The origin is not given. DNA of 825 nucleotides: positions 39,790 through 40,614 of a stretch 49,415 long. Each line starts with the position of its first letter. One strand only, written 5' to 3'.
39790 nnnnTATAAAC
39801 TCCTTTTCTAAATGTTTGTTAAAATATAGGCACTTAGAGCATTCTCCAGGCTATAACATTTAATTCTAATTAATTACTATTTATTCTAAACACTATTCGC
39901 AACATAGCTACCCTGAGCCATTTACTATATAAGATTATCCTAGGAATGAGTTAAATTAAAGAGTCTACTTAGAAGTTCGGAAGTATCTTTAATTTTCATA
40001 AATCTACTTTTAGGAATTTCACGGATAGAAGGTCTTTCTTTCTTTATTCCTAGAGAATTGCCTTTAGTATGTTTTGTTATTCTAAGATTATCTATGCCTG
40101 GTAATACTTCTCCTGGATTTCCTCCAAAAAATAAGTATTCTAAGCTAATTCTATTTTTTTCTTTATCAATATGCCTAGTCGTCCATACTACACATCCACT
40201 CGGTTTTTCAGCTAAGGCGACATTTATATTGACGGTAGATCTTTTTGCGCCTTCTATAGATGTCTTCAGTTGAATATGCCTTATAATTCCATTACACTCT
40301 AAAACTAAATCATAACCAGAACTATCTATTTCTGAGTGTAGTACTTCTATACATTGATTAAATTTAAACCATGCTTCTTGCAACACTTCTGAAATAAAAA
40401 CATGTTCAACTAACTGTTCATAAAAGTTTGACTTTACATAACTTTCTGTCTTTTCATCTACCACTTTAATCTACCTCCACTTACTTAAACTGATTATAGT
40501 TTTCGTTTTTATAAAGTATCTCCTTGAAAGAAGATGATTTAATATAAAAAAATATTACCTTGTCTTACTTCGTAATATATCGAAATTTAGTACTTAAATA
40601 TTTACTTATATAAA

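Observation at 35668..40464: Four consecutive co-oriented predicted nuclease-type genes form an attP-proximal island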

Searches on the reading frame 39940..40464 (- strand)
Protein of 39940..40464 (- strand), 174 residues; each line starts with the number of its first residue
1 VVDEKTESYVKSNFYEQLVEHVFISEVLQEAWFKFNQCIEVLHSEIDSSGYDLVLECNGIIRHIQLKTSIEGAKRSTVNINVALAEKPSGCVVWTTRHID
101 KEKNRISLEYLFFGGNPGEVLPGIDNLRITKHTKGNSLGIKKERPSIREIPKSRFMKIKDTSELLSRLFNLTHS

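Call 4: search_protein_families(library=pfam, proteins=[window:39940-40464:-], max_evalue=0.1)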
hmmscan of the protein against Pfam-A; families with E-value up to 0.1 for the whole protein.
window:39940-40464:- (174 aa): 1 family
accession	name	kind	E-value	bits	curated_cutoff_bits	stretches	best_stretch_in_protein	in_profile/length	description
PF11645.14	PDDEXK_5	-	0.0034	17.8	26.1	1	41-88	25-72/138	PD-(D/E)XK endonuclease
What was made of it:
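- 39940..40464 (-): 174-aa small PD-(D/E)xK-fold protein. It belongs to a widespread family that is about 60% conserved across phyla and has no Pfam or PADLOC model. Pfam PDDEXK_5 E 0.0034, below cut-off: call 4.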

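Call 5: search_protein_families(library=padloc, proteins=[window:39940-40464:-], max_evalue=0.1)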
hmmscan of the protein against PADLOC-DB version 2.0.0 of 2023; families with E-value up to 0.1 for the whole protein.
window:39940-40464:- (174 aa): 0 families

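Call 6: search_protein_families(library=phrogs, proteins=[window:39940-40464:-], max_evalue=0.1)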
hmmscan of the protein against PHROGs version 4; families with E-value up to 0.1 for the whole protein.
window:39940-40464:- (174 aa): 0 families

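Call 7: search_protein_families(library=ncbifam, proteins=[window:39940-40464:-], max_evalue=0.1)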
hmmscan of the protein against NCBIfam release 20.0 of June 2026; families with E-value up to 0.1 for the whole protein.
window:39940-40464:- (174 aa): 1 family
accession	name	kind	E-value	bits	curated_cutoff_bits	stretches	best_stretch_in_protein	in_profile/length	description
NF010061.0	PRK13538.1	equivalog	0.059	12.8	195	1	74-135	44-107/211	cytochrome c biogenesis heme-transporting ATPase CcmA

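Call 16: search_solved_structures(query=window:39940-40464:-, max_evalue=1)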
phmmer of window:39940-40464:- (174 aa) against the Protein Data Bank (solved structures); distinct sequences matched with E-value up to 1: 2.
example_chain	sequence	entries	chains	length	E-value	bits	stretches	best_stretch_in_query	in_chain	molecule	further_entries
1lwu_A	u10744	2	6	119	0.77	12.8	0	59-105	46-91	Fibrinogen alpha-1 chain | Fibrin alpha-1 chain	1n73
9c39_A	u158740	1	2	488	0.87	12.6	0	103-161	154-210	Portal protein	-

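Call 24: find_homologous_proteins(query=window:39940-40464:-, max_evalue=0.001)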
Query window:39940-40464:- (174 aa): 689 proteins with E <= 0.001 among 753 candidates; the best 120 are listed.
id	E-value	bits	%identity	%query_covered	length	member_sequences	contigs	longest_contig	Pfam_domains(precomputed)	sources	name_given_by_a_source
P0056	2.8e-110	384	99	100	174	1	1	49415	-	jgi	jgi:hypothetical protein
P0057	1.2e-70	255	62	99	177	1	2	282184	-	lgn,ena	-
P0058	2.7e-68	247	62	99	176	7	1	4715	-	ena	-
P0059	1.0e-67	245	63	98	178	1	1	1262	-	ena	-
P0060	4.8e-67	243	61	99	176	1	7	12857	-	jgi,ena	jgi:hypothetical protein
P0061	1.2e-66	242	64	90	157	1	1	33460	-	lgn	-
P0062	2.4e-66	241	62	98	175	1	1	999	-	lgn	-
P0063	2.7e-66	241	59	99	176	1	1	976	-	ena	-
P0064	2.9e-66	240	60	99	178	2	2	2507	-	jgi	jgi:hypothetical protein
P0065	3.1e-66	240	64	94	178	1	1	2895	-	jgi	jgi:hypothetical protein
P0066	3.2e-66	240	60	98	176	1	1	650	-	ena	-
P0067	3.4e-66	240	60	99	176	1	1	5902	-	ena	-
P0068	8.0e-66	239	60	99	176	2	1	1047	-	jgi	-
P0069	8.1e-66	239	61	99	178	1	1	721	-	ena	-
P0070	1.0e-65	239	59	100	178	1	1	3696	-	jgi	jgi:hypothetical protein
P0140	6.9e-60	220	59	98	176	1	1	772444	-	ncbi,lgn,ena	-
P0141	8.8e-60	219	61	95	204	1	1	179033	-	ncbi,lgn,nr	ncbi:MAG: hypothetical protein JWP89_855 [Schlesneria sp.]|nr:hypothetical protein [Schlesneria sp.]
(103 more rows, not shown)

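Call 25: find_encoding_contigs(protein=P0057, flank=5000, max_places=3)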
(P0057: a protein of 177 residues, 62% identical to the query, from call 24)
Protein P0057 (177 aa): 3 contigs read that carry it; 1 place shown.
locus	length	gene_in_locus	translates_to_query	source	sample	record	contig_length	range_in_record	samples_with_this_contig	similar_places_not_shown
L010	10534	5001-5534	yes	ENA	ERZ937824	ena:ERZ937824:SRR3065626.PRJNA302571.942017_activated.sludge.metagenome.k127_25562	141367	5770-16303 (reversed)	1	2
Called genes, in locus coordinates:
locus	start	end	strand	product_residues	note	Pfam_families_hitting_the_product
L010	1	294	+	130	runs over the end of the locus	-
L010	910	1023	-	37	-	-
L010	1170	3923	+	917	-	PF28527:DUF8425, PF20720:nSTAND3 (faint), PF07728:AAA_5, PF28529:McrB_lid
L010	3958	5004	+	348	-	PF10117:McrBC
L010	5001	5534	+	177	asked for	-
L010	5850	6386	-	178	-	-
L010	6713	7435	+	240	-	PF01555:N6_N4_Mtase, PF01170:UPF0020, PF03602:Cons_hypoth95, PF13847:Methyltransf_31, PF08241:Methyltransf_11 (faint), PF13649:Methyltransf_25 (weak), PF01555:N6_N4_Mtase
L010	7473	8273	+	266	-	PF13847:Methyltransf_31 (faint), PF01170:UPF0020 (faint), PF02086:MethyltransfD12 (faint), PF03602:Cons_hypoth95 (faint), PF01555:N6_N4_Mtase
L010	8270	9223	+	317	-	PF02086:MethyltransfD12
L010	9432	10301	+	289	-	PF04556:DpnII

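Call 26: find_encoding_contigs(protein=P0140, flank=5000, max_places=3)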
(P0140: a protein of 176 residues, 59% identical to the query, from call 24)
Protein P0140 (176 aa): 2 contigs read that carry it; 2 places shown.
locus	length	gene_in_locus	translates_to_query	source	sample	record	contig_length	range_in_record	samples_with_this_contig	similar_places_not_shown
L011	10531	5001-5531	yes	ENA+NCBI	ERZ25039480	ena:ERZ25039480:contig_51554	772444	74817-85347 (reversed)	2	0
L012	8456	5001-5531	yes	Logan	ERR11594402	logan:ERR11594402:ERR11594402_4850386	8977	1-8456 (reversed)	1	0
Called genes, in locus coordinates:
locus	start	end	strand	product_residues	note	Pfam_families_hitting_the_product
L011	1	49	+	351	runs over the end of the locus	PF10412:TrwB_AAD_bind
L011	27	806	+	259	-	PF02534:T4SS-DNA_transf, PF10412:TrwB_AAD_bind, PF12696:TraG-D_C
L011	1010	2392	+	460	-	PF14659:Phage_int_SAM_3 (weak), PF13495:Phage_int_SAM_4 (weak), PF00589:Phage_integrase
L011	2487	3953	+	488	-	-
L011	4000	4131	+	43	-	-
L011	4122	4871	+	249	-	-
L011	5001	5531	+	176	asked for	-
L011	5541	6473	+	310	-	PF04471:Mrr_cat (faint)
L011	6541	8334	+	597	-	PF26345:ScoMcrA_N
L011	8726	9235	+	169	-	PF08534:Redoxin, PF00578:AhpC-TSA, PF00085:Thioredoxin (faint), PF13905:Thioredoxin_8 (weak)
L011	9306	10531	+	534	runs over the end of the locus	-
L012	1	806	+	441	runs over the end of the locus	?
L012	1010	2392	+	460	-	PF14659:Phage_int_SAM_3 (weak), PF13495:Phage_int_SAM_4 (weak), PF00589:Phage_integrase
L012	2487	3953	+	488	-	-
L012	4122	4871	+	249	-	-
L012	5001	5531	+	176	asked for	-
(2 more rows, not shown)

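Call 27: find_encoding_contigs(protein=P0141, flank=5000, max_places=3)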
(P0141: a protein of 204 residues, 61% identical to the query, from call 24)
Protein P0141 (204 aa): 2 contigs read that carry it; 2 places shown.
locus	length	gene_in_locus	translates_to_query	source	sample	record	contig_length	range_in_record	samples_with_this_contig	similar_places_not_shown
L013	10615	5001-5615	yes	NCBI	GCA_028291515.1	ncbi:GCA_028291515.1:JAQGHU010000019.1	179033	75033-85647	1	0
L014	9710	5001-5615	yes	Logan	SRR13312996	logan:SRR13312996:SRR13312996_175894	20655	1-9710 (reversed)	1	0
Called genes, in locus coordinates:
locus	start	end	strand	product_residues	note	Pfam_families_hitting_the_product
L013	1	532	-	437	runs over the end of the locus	-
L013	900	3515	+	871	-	PF12161:HsdM_N, PF02384:N6_Mtase, PF01170:UPF0020 (faint), PF07669:Eco57I (weak)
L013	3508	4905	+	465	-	PF01420:Methylase_S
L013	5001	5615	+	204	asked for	-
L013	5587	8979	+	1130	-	PF04313:HSDR_N, PF04851:ResIII, PF18766:SWI2_SNF2, PF22679:T1R_D3-like, PF11867:T1RH-like_C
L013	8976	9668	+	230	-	PF01863:YgjP-like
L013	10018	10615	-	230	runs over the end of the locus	-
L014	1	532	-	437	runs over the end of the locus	-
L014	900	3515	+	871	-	PF12161:HsdM_N, PF02384:N6_Mtase, PF01170:UPF0020 (faint), PF07669:Eco57I (weak)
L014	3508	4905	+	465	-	PF01420:Methylase_S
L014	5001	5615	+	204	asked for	-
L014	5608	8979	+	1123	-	PF04313:HSDR_N, PF04851:ResIII, PF18766:SWI2_SNF2, PF22679:T1R_D3-like, PF11867:T1RH-like_C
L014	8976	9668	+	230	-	PF01863:YgjP-like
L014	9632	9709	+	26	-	?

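Call 49: search_solved_structures(query=A4, max_evalue=10, show_alignments=2)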
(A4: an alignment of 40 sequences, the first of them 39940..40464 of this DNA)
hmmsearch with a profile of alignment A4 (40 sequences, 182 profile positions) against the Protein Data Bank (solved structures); distinct sequences matched with E-value up to 10: 1.
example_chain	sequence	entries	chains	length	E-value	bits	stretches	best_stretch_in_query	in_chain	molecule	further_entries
2ost_A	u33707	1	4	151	0.066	16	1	45-84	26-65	Putative endonuclease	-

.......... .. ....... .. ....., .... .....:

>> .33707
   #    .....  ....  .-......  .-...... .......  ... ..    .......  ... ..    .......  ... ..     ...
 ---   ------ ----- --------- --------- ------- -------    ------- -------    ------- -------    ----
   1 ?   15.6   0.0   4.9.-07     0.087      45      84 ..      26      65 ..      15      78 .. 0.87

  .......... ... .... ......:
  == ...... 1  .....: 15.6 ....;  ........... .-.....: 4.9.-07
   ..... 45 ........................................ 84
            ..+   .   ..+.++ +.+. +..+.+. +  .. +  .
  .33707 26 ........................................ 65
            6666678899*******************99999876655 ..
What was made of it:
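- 39940..40464 (-): PDB profile hit to I-Ssp6803I (2ost, E 0.066) aligning YD..QxK: call 49.
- On PD-(D/E)xK nucleases (174-aa gene): The motif aligns to I-Ssp6803I (call 49).
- Closest known: Small PD-. Same: The D52...Q65-x-K67 core aligns with I-Ssp6803I (call 49).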

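Call 61: predict_structure(alignment_id=A4)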
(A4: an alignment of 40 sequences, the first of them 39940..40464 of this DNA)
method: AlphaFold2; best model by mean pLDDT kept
length: 174 residues; sequences in the alignment: 40
mean_pLDDT: 89.1   pTM: 0.84
mean pLDDT of the five models: 89.1, 88.3, 86.9, 86.1, 84.6
residues with pLDDT >= 90: 112; 70-90: 47; 50-70: 12; < 50: 3
segments of 3 or more residues with pLDDT < 50: 1-3
pLDDT, mean of each block of 10 residues (from residue 1): 56 79 96 97 82 94 94 90 90 93 90 95 91 86 92 96 97 80
secondary structure, 60 per line:
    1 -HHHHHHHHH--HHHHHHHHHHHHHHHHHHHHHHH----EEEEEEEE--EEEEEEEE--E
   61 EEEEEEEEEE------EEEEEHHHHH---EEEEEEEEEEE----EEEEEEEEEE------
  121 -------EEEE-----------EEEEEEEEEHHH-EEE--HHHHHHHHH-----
elements in order: H2-10 H13-35 E40-47 E50-57 E60-70 E77-81 H82-86 E90-100 E105-114 E128-131 E143-151 E156-158 H161-169
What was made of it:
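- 39940..40464 (-): AF2 pLDDT 89: call 61.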

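Call 65: fold_search(model_id=the predicted structure, library=pdb)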
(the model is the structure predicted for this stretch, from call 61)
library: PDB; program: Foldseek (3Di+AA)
matches with E <= 10: 445; with E <= 0.001: 0
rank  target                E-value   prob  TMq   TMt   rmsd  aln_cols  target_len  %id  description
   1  9qcc_Y                4.0e-03  0.97  0.37  0.20   7.4       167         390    6  Activated XauSPARDA filament assembly with bound dsDNA substrate (released 2025-12-17)
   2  9qcc_M                1.0e-02  0.89  0.34  0.19   7.7       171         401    8  Activated XauSPARDA filament assembly with bound dsDNA substrate (released 2025-12-17)
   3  4tkd_B                1.9e-02  0.97  0.38  0.52   5.4       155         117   14  Sulfolobus solfataricus HJC mutants (released 2015-08-12)
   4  4tkd_D                4.8e-02  0.92  0.38  0.52   5.3       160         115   12  Sulfolobus solfataricus HJC mutants (released 2015-08-12)
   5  2eo0_A                6.1e-02  0.91  0.39  0.49   5.9       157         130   15  Crystal Structure of Holliday Junction Resolvase ST1444 (released 2007-10-02)
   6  2wcw_A                7.6e-02  0.90  0.38  0.49   5.2       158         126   11  1.6A resolution structure of Archaeoglobus fulgidus Hjc, a Holliday junction resolvase from an archaeal hyperthermophi (released 2009-03-24)
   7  2ge5_A                9.1e-02  0.51  0.24  0.20   6.9       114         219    7  EcoRV Restriction Endonuclease C-terminal deletion mutant/GATATC/Ca2+ (released 2006-07-04)
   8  1eo4_A                1.1e-01  0.51  0.25  0.19   6.8       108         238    8  ECORV BOUND TO MN2+ AND COGNATE DNA CONTAINING A 3'S SUBSTITION AT THE CLEAVAGE SITE (released 2000-04-04)
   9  1sx8_A                1.1e-01  0.35  0.24  0.18   6.9       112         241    6  EcoRV bound to cognate DNA and Mn2+ (released 2004-04-06)
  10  1b96_A                1.2e-01  0.51  0.24  0.19   6.8       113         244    8  ANALYSIS OF A MUTATIONAL HOT-SPOT IN THE ECORV RESTRICTION ENDONUCLEASE: A CATALYTIC ROLE FOR A MAIN CHAIN CARBONYL GR (released 1999-02-26)
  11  1eon_A                1.4e-01  0.47  0.25  0.19   6.9       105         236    8  ECORV BOUND TO 3'-S-PHOSPHOROTHIOLATE DNA AND CA2+ (released 2000-04-04)
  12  2ost_C                1.4e-01  0.35  0.28  0.34  13.1       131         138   14  The structure of a bacterial homing endonuclease : I-Ssp6803I (released 2007-03-20)
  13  1rzn_B                1.4e-01  0.25  0.25  0.28   7.0       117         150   11  Crystal Structure of Penicillin-binding protein-related factor A from Bacillus Subtilis. (released 2004-11-30)
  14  1dmu_A                1.5e-01  0.44  0.30  0.20   9.7       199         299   11  Crystal structure of the restriction endonuclease BglI (e.c.3.1.21.4) bound to its dna recognition sequence (released 1999-12-18)
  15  1y1o_A                2.2e-01  0.14  0.22  0.23  11.0       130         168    9  X-ray crystal Structure of Penicillin-binding protein-related factor A from Bacillus stearothermophilus (released 2004-12-07)
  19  2ost_B                2.7e-01  0.35  0.34  0.38  14.1       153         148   15  The structure of a bacterial homing endonuclease : I-Ssp6803I (released 2007-03-20)
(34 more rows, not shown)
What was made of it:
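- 39940..40464 (-): Top Foldseek hits are all PD-(D/E)xK enzymes (SPARDA nuclease E 4e-3, prob 0.97; Hjc; EcoRV): call 65.
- On PD-(D/E)xK nucleases (174-aa gene): The top Foldseek hits are exclusively PD-(D/E)xK enzymes (E 4e-3, prob 0.97; call 65).
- Closest known: Small PD-. Same: The 174-aa model's best structural matches are these enzymes (call 65).
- Checked: PD-(D/E)xK: supported at fold level (calls 4, 49, 65).
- The 174-aa protein's nearest sequence and fold relatives include the homing endonuclease I-Ssp6803I (calls 49, 65).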

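Call 67: find_related_loci(query=A4, collection=metagenome_contigs, flank=6000)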
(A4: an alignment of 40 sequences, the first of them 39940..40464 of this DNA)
Query A4 (174 aa) in metagenome_contigs; peptide patterns used: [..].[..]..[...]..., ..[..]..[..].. (x = any residue, [..] = any of these).
600 stretches matched a pattern (row limit reached: there are more); 427 encode a relative of the query (tblastn E <= 1e-3); the best 80 are kept; 80 distinct loci.
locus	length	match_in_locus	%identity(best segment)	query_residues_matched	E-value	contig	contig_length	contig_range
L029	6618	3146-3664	61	2-174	1e-73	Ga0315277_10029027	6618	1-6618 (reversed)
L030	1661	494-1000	63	3-171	4e-77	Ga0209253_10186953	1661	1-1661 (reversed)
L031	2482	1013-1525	58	4-174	5e-73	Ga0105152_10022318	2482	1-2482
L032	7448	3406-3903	63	9-174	4e-72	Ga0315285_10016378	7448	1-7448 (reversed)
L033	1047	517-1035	60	2-174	3e-77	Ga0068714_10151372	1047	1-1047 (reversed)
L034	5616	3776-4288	60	4-174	7e-71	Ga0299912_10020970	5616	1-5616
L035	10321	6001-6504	60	4-171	7e-71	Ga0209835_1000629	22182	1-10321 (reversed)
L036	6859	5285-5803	58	2-174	4e-70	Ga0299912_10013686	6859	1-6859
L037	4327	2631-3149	59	2-174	8e-70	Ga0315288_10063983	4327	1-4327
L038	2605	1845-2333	61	9-171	1e-70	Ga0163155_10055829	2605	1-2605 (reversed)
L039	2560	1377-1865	61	9-171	1e-70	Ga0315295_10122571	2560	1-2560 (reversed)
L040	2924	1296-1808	57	4-174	3e-69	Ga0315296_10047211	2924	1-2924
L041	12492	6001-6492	60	8-171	4e-68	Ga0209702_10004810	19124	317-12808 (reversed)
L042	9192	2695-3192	58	7-172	7e-68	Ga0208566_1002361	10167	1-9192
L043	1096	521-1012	57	9-172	6e-72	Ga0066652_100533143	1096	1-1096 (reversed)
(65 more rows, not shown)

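Call 74: search_protein_families(library=pfam, alignment_id=A5, max_evalue=0.0001)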
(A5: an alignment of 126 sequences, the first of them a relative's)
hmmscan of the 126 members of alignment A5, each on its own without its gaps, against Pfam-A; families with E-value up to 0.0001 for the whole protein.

A. member 1, L029:2326-3063:+ (245 aa): 2 families
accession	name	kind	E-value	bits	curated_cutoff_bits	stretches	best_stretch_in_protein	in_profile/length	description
PF24706.1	DUF7669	-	1.6e-13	51.1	23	1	10-70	4-65/75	Domain of unknown function (DUF7669)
PF01939.22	NucS_C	-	2.1e-10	41.1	24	1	120-229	2-102/124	Endonuclease NucS C-terminal domain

B. families by the number of members that match (of 126 scanned): 62 families (the first 25 are shown)
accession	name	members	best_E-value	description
PF01420.25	Methylase_S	6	3.2e-40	Type I restriction modification DNA specificity domain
PF04313.20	HSDR_N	5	4.3e-37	Type I restriction enzyme R protein N terminus (HSDR_N)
PF01149.29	Fapy_DNA_glyco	5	2.2e-33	Formamidopyrimidine-DNA glycosylase N-terminal domain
PF06831.19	H2TH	5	1.5e-32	Formamidopyrimidine-DNA glycosylase H2TH domain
PF06827.20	zf-FPG_IleRS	5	1.3e-10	Zinc finger found in FPG and IleRS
PF01844.29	HNH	4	1.6e-09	HNH endonuclease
PF00476.26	DNA_pol_A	3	2.6e-157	DNA polymerase family A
PF19888.4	DUF6361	3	1.2e-62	Family of unknown function (DUF6361)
PF24706.1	DUF7669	3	2.8e-17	Domain of unknown function (DUF7669)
PF18766.7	SWI2_SNF2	2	1.2e-69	SWI2/SNF2 ATPase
PF14267.11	DUF4357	2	1.3e-20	Domain of unknown function (DUF4357)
PF00092.34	VWA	2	1.3e-16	von Willebrand factor type A domain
PF04851.21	ResIII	2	1.3e-15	Type III restriction enzyme, res subunit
PF13519.12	VWA_2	2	3.7e-15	von Willebrand factor type A domain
PF01939.22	NucS_C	2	2.1e-10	Endonuclease NucS C-terminal domain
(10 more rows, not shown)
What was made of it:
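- Methylase_S and HSDR_N are the most frequent neighbours (calls 25-27, 74).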

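Call 95: search_dna_similar(query=window:39940-40464:-, collection=phages, mode=protein, max_rows=20)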
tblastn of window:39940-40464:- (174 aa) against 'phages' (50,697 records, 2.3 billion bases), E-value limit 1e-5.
No match.

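Call 99: search_dna_similar(query=window:39940-40464:-, collection=plasmids, mode=protein, max_rows=30)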
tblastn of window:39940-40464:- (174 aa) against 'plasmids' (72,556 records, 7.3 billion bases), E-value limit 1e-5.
Records with a match: 45; places in all: 46; records where one place covers at least 80% of the query: 45.
Best place of each record, by identity: <60% 45.
By first word of the organism name: Burkholderia 15; Sphingobium 8; Ralstonia 5; Sphingomonas 4; Rhizorhabdus 3; Sinorhizobium 2; Neptuniibacter 1; Aeromonas 1; Shewanella 1; Halomonas 1; and 4 more.
By predicted mobility (MOB-suite, as given by PLSDB): conjugative 22; non-mobilizable 16; mobilizable 7.
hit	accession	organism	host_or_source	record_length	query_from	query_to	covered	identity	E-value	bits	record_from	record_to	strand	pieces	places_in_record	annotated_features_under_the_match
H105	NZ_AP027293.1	Neptuniibacter halophilus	-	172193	5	170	95%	46.2%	5e-42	156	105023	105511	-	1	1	hypothetical protein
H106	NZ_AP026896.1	Aeromonas caviae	Microbe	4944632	14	171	91%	48.1%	9e-40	149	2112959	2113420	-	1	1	none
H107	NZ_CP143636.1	Shewanella xiamenensis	-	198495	3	169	96%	44.0%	6e-38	144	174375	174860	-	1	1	phytanoyl-CoA dioxygenase family protein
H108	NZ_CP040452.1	Halomonas sp. PA16-9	-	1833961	12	172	93%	44.9%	2e-29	154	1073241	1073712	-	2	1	none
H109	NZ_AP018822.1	Sphingomonas bisphenolicum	-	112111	1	169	97%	42.6%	2e-37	142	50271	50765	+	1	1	hypothetical protein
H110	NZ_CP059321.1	Rhizorhabdus wittichii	Enrichment culture,Wastewater treatment ...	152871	1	169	97%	42.6%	8e-37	141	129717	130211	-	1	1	hypothetical protein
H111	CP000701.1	Rhizorhabdus wittichii RW1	-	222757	1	170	98%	42.4%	1e-35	137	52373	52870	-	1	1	hypothetical protein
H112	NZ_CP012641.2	Massilia sp. WG5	cell culture,soil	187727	11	174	94%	43.9%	5e-38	144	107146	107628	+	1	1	hypothetical protein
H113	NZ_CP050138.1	Sphingomonas sp. CL5.1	-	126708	1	169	97%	42.0%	6e-36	138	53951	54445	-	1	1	hypothetical protein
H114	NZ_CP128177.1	Sphingobium baderi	mixed culture,activated sludge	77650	1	169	97%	42.0%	9e-34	132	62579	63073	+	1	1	hypothetical protein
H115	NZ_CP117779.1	Burkholderia sp. FERM BP-3421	soil sample,soil sample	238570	2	174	99%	39.9%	5e-35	135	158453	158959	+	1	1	hypothetical protein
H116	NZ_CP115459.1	Sphingobium yanoikuyae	cell culture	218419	1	170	98%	39.4%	8e-34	132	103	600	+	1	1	hypothetical protein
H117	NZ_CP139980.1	Sphingobium yanoikuyae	-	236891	4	169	95%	40.4%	2e-33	131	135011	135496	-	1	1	hypothetical protein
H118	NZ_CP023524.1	Burkholderia gladioli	Onion,onion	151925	2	169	97%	39.5%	2e-31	125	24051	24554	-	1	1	hypothetical protein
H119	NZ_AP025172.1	Cupriavidus sp. P-10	-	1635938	10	171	93%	40.5%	3e-33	130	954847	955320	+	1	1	none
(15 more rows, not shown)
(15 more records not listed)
